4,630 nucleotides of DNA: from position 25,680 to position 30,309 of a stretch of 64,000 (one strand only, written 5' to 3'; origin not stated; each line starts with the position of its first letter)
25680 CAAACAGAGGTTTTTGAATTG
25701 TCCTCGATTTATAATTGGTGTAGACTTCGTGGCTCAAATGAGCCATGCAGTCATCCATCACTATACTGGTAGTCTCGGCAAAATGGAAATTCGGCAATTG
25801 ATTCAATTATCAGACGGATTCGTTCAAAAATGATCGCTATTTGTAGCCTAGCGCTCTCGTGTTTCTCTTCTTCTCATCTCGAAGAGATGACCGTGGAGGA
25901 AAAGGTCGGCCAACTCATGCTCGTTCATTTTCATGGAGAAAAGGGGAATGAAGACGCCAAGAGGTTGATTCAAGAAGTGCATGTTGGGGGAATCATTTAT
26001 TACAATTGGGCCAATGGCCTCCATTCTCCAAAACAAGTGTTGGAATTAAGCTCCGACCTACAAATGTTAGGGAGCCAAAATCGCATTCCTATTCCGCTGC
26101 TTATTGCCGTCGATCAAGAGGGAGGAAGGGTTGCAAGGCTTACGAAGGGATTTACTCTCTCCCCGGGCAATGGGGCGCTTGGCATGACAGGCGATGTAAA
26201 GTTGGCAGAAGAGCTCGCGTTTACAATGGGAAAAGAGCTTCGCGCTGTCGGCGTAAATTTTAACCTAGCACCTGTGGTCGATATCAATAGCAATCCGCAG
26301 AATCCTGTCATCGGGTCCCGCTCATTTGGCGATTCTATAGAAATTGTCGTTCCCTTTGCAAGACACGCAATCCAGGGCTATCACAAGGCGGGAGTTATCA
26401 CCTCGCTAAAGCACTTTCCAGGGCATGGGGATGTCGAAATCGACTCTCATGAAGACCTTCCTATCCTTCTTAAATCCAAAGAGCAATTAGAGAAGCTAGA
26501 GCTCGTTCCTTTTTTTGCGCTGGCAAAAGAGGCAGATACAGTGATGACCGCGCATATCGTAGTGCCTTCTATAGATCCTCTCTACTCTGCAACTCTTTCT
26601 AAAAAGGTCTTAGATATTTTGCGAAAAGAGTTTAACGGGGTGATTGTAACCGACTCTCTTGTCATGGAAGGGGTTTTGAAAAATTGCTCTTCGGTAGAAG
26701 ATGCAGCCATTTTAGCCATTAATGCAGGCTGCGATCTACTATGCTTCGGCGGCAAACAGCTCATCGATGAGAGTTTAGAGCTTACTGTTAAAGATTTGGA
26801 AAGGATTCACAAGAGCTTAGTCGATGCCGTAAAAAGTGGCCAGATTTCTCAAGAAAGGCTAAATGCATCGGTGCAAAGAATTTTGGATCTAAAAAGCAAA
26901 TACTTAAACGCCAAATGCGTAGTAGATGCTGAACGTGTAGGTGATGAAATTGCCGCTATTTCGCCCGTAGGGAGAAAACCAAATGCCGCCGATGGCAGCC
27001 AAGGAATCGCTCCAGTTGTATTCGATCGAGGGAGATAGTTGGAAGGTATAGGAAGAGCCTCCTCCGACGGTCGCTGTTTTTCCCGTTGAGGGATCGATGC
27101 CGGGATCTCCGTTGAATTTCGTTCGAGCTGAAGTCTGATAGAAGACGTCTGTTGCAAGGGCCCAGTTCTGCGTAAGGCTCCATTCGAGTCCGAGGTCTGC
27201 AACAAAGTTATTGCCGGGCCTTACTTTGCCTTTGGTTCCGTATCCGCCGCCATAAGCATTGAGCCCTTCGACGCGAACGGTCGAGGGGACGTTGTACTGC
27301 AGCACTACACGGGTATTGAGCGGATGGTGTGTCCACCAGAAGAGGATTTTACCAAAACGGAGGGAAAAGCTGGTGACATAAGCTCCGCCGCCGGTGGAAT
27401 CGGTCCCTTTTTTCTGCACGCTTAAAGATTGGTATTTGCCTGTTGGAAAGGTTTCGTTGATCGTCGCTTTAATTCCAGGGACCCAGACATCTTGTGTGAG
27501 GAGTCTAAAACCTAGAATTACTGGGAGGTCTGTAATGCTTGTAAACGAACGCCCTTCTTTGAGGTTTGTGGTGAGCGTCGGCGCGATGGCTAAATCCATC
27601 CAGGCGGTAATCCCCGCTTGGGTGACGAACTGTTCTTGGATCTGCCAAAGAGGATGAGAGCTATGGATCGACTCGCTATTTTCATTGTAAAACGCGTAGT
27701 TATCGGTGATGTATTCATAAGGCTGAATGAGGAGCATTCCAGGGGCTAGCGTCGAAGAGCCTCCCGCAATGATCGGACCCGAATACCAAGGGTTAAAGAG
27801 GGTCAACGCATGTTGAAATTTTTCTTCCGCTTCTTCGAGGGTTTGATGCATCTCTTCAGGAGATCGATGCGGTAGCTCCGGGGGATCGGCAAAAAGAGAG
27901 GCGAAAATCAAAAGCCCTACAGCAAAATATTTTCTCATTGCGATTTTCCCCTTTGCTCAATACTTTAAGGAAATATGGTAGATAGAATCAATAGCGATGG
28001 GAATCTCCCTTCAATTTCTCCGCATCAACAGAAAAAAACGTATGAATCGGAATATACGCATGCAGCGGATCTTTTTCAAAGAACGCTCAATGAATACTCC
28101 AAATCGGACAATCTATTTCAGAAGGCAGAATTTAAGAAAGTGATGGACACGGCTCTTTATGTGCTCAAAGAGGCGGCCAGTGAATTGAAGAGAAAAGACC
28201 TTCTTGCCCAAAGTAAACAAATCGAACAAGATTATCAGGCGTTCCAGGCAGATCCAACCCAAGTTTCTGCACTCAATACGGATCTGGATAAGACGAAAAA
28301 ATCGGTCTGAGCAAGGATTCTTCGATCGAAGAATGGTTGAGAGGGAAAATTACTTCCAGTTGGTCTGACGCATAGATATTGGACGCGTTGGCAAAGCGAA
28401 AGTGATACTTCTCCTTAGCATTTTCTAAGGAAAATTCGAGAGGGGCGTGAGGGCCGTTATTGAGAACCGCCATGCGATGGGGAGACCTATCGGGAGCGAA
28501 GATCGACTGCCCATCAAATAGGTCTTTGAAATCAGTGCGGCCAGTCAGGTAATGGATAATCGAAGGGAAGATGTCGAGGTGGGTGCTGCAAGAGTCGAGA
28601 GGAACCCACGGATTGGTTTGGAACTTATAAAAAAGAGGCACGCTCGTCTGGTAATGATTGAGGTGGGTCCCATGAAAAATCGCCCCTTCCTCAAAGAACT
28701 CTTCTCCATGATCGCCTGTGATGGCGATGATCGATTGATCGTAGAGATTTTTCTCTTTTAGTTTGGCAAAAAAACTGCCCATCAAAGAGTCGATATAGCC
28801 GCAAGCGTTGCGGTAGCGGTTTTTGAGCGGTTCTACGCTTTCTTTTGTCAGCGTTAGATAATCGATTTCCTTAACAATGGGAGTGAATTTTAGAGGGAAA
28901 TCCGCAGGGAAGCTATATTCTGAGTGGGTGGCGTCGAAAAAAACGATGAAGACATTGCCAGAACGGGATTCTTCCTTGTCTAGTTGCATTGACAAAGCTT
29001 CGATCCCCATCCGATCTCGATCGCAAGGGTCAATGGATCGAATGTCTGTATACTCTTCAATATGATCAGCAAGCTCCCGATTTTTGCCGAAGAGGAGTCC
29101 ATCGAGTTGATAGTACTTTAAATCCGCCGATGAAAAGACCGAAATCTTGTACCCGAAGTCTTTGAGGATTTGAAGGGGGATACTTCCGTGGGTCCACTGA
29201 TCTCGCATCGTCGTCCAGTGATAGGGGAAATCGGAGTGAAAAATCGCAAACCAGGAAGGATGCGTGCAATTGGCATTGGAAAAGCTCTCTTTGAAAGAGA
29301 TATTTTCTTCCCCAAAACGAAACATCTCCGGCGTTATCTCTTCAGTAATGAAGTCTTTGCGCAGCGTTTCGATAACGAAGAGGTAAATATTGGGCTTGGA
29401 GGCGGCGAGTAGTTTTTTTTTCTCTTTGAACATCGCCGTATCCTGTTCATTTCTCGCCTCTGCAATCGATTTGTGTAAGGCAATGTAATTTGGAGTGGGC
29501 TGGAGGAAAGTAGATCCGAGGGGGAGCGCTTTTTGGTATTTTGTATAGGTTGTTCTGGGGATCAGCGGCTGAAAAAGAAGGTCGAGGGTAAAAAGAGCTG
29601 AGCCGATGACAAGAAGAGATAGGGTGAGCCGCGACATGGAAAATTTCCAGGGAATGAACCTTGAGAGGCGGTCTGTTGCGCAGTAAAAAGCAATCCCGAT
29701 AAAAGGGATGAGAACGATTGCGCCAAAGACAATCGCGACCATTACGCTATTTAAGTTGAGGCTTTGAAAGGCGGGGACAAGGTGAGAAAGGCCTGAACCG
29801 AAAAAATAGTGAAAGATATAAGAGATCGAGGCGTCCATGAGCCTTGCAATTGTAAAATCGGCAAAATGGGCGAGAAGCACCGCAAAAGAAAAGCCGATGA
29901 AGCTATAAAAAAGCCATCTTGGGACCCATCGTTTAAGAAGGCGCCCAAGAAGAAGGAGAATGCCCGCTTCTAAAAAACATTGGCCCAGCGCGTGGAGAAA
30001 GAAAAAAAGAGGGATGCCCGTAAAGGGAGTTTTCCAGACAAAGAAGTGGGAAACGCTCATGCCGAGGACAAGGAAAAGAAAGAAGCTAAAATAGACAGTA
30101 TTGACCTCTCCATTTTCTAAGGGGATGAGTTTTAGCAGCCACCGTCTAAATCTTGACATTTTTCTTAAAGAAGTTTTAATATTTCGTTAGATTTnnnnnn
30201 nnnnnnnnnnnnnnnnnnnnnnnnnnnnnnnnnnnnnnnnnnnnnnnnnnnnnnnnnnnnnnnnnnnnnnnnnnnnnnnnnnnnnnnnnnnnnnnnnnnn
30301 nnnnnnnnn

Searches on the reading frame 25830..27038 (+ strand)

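Call 19: search_protein_families(library=pfam, proteins=[window:25830-27038:+], max_evalue=0.0001)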
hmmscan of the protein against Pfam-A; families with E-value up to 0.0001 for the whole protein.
window:25830-27038:+ (402 aa): 1 family
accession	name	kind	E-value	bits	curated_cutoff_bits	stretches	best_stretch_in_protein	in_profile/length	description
PF00933.27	Glyco_hydro_3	-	1.3e-83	281.5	27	1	21-353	1-315/316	Glycosyl hydrolase family 3 N terminal domain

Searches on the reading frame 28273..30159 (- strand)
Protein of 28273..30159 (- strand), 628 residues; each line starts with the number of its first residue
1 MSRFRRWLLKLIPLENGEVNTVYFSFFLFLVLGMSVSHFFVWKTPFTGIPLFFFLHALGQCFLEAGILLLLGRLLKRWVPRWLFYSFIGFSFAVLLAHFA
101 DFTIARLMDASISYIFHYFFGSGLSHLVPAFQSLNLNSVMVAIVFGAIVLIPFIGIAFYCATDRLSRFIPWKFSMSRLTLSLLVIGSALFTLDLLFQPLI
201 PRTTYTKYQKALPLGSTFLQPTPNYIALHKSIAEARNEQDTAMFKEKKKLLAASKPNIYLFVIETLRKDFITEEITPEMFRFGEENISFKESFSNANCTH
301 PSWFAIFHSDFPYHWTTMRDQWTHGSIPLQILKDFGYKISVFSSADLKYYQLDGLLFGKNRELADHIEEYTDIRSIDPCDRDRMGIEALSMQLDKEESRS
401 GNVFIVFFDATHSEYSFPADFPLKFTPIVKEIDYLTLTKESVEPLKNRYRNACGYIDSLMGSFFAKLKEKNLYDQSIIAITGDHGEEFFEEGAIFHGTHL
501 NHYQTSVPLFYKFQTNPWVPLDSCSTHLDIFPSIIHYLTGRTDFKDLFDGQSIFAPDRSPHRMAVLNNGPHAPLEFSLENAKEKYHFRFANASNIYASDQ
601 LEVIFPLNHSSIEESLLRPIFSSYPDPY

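Call 6: search_protein_families(library=pfam, proteins=[window:28273-30159:-], max_evalue=0.01)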
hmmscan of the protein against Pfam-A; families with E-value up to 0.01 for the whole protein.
window:28273-30159:- (628 aa): 1 family
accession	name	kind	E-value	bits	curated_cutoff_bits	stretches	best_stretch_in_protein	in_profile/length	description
PF00884.28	Sulfatase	-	9.6e-21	74.8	25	1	257-538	2-299/301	Sulfatase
